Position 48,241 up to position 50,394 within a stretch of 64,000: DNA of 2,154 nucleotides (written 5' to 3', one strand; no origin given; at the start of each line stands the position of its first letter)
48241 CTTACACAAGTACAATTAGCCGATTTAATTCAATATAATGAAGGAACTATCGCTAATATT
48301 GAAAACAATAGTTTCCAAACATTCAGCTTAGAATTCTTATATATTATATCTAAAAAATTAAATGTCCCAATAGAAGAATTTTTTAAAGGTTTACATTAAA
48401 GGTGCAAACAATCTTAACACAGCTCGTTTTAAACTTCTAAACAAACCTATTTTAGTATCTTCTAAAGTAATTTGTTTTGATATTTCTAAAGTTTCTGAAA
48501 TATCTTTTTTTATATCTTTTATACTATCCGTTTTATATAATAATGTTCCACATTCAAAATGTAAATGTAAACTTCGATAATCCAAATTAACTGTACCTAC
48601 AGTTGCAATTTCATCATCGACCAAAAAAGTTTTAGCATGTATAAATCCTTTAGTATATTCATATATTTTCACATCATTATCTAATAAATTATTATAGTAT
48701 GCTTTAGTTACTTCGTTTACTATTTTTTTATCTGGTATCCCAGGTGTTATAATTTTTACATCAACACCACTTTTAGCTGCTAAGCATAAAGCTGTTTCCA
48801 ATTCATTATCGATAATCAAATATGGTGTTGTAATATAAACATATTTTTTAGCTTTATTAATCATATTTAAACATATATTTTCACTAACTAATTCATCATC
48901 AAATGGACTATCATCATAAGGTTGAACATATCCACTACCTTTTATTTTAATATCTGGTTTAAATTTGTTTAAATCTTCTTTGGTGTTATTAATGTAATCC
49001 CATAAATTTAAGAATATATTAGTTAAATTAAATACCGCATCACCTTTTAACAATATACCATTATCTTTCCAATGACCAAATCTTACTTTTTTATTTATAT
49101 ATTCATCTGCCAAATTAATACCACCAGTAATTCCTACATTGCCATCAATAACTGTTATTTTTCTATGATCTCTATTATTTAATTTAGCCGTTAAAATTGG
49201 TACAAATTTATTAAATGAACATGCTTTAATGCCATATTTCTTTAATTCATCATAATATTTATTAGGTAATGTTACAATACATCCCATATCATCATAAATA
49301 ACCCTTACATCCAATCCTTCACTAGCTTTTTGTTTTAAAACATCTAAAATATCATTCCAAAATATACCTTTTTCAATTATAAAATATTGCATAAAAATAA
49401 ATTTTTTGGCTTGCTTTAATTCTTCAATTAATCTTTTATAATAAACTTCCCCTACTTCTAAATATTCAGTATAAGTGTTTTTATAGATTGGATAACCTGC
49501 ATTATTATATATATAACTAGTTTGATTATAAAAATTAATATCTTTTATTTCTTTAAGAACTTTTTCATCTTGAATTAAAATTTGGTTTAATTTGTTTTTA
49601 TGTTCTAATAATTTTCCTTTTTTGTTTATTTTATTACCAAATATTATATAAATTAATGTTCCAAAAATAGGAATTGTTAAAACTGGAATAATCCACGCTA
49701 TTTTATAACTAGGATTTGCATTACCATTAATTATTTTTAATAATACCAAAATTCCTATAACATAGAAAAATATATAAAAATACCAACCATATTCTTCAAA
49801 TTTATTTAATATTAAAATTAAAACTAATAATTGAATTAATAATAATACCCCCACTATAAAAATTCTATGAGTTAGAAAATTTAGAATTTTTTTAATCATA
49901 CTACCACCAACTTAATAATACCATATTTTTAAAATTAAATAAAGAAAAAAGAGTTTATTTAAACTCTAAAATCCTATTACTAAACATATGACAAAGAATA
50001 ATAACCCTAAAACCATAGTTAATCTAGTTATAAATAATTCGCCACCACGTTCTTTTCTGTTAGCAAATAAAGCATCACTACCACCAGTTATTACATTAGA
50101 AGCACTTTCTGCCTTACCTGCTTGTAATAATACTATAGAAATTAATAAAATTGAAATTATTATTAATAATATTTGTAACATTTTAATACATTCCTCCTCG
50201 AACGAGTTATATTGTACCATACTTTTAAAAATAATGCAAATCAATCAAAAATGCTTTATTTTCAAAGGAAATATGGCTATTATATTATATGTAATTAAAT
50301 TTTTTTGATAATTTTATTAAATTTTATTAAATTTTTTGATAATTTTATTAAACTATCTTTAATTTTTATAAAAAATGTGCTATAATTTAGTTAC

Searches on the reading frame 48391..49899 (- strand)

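Call 36: search_protein_families(library=pfam, proteins=[window:48391-49899:-])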
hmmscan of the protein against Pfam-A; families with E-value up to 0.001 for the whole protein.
window:48391-49899:- (502 aa): 3 families
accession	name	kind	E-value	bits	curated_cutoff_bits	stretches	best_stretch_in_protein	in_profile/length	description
PF13091.12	PLDc_2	-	4.1e-43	146.8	27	2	344-468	2-129/132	PLD-like domain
PF00614.28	PLDc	-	2.9e-12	46.5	21.9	2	241-267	2-28/28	Phospholipase D Active site motif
PF13396.11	PLDc_N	-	5.6e-10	39.5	23.3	1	49-88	3-41/42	Phospholipase_D-nuclease N-terminal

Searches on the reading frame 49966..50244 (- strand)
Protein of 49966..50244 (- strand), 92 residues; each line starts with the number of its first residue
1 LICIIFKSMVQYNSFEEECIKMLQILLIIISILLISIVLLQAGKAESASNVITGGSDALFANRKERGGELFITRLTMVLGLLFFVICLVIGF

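Call 37: search_protein_families(library=ncbifam, proteins=[window:49966-50244:-], max_evalue=0.001)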
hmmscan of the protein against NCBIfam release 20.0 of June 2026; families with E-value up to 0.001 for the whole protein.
window:49966-50244:- (92 aa): 1 family
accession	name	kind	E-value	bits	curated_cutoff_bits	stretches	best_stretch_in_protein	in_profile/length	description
TIGR00810.1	secG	equivalog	1.1e-16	60.6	30.85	1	22-92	3-71/73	preprotein translocase subunit SecG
